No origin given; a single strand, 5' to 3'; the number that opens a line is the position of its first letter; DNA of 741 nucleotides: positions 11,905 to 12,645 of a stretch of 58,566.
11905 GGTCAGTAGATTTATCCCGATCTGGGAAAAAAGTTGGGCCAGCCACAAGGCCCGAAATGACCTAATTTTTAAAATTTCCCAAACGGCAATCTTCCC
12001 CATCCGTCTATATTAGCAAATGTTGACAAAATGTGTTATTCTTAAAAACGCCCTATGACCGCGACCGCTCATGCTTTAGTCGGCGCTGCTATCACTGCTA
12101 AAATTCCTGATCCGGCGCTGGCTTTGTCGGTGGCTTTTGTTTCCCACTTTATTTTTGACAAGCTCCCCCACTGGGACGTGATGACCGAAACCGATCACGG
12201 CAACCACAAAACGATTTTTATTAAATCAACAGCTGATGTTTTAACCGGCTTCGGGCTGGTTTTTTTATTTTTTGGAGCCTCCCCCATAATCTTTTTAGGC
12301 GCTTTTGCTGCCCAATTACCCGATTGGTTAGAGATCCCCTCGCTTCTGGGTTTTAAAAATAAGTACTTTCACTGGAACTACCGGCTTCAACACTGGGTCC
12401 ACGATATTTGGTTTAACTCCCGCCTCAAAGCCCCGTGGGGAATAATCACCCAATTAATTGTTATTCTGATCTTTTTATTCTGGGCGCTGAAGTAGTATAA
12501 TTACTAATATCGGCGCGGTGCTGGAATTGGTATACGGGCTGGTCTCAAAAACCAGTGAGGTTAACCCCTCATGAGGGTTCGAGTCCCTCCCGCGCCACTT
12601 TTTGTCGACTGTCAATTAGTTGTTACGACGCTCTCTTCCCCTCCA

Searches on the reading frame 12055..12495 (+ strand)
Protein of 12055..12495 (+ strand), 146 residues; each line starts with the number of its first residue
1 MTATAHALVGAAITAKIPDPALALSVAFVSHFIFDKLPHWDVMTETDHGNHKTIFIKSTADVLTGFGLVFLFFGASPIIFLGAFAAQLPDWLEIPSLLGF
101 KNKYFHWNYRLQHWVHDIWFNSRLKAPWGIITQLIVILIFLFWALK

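Call 7: search_protein_families(library=pfam, proteins=[window:12055-12495:+])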
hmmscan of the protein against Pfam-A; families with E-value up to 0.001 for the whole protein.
window:12055-12495:+ (146 aa): 0 families
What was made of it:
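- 12055..12495 (+): Conserved 146-aa gene upstream of tRNA-Leu. It serves as the left synteny anchor. It has no Pfam match (call 7).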
